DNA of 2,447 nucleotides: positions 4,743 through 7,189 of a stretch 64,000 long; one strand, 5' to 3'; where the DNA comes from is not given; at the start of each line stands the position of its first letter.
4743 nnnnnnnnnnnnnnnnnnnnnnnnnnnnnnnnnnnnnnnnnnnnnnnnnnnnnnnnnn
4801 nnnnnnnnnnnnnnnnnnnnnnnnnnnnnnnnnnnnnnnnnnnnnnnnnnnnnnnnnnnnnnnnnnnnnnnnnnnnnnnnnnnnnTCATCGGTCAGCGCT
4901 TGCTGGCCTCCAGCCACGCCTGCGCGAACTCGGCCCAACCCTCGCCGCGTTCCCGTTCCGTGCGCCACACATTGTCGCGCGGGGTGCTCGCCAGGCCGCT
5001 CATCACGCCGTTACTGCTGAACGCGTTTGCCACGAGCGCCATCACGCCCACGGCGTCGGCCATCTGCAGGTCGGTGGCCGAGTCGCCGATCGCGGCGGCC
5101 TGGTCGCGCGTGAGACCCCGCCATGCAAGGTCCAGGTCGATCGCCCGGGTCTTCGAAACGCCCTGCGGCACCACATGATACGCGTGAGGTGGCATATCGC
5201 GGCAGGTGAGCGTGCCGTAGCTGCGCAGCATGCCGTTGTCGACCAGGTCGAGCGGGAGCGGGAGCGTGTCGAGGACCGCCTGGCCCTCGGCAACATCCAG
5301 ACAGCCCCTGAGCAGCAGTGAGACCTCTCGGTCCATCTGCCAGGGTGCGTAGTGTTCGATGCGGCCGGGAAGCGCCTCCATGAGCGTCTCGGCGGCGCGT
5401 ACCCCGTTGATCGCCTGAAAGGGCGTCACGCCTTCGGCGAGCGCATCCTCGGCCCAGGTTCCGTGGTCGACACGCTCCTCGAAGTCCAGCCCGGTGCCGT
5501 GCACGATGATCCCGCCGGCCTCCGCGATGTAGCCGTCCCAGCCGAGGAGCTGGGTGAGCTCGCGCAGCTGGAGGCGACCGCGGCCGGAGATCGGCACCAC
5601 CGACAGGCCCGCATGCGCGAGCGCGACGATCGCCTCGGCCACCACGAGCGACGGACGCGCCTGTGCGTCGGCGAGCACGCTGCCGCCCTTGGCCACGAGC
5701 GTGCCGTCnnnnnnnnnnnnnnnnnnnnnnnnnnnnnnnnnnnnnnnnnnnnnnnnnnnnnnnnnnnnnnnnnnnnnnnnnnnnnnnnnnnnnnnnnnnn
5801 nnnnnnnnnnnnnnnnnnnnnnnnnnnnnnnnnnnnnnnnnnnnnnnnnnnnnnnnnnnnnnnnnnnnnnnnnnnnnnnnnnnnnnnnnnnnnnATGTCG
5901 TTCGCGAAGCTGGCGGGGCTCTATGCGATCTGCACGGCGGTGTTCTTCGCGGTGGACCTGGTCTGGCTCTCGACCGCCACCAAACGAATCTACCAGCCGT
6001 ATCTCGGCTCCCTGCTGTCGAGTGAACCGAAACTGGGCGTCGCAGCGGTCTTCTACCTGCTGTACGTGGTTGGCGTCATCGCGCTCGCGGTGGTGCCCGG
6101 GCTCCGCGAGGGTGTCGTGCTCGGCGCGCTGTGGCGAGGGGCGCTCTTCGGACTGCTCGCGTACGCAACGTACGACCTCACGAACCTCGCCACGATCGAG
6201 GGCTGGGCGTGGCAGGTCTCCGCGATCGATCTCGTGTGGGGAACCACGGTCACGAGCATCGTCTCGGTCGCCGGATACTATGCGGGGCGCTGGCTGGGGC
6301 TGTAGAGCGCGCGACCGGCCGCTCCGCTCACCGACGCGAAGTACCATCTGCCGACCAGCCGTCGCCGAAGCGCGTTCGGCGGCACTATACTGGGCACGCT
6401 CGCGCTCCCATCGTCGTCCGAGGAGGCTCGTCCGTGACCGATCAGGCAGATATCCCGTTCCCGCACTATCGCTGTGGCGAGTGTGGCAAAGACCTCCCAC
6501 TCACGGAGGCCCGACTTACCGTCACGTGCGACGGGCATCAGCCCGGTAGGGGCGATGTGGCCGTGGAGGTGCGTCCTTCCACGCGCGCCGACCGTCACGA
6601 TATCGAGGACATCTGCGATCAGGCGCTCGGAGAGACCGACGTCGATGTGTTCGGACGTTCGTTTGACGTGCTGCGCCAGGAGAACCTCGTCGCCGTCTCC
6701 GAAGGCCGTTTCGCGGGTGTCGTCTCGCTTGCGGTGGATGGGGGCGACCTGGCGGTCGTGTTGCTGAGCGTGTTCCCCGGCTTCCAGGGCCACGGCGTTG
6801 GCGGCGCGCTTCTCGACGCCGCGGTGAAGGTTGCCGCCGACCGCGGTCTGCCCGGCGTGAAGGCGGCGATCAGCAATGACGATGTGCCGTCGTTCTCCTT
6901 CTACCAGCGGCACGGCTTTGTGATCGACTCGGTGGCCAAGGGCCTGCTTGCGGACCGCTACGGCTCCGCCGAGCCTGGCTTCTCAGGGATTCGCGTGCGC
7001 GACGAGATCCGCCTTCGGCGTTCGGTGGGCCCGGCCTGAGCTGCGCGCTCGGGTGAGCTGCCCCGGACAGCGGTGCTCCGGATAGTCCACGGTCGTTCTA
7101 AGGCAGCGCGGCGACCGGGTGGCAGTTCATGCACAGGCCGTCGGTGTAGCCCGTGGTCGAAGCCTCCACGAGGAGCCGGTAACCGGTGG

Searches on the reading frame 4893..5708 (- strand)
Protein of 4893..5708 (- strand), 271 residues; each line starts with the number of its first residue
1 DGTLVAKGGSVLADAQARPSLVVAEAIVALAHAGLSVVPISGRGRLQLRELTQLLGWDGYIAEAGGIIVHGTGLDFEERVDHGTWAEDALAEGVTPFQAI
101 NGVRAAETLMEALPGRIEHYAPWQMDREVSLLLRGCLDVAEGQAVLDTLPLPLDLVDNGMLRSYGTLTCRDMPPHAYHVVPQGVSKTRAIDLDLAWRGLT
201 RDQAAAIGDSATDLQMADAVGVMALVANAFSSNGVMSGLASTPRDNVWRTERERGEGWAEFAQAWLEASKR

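Call 5: search_protein_families(library=pfam, proteins=[window:4893-5708:-], max_evalue=0.01)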
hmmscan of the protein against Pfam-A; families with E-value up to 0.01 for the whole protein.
window:4893-5708:- (271 aa): 2 families
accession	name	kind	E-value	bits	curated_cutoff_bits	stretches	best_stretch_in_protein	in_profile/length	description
PF08282.18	Hydrolase_3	-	3.4e-08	34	20.9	1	168-229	170-231/255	haloacid dehalogenase-like hydrolase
PF12710.13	HAD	-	0.0017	19.3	27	0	183-217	152-188/189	haloacid dehalogenase-like hydrolase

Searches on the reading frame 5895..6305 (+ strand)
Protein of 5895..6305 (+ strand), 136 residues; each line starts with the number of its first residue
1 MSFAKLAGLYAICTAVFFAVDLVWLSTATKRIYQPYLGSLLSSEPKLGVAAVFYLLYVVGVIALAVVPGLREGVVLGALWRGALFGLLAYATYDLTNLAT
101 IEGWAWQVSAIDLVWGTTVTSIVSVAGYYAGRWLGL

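Call 5: search_protein_families(library=pfam, proteins=[window:5895-6305:+], max_evalue=0.01)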
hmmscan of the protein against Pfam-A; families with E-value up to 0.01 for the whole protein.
window:5895-6305:+ (136 aa): 1 family
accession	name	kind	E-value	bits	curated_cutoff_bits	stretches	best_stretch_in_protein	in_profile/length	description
PF09945.14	DUF2177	-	2.5e-40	137.8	26.9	1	9-128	4-123/124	Predicted membrane protein (DUF2177)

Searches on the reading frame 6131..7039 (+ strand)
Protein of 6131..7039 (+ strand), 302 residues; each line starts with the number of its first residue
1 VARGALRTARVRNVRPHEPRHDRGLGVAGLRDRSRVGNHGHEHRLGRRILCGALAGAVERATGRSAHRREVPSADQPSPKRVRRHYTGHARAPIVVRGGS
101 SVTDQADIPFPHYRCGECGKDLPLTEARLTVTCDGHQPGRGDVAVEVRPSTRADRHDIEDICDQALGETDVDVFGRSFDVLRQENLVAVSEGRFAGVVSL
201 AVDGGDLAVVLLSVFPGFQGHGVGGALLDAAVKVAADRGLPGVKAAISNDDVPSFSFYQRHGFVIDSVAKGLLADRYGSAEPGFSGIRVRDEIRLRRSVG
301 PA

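Call 58: search_protein_families(library=pfam, proteins=[window:6131-7039:+], max_evalue=0.001)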
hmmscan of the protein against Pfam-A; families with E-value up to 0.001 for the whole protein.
window:6131-7039:+ (302 aa): 3 families
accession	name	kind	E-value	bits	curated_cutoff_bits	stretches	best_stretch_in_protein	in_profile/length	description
PF00583.31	Acetyltransf_1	-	1.2e-11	45.3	20.7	1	183-263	33-116/116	Acetyltransferase (GNAT) family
PF13508.13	Acetyltransf_7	-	1.6e-09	38.4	27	1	186-264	6-83/84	Acetyltransferase (GNAT) domain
PF13673.13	Acetyltransf_10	-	1.9e-06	28.3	23.6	1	183-264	31-108/128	Acetyltransferase (GNAT) domain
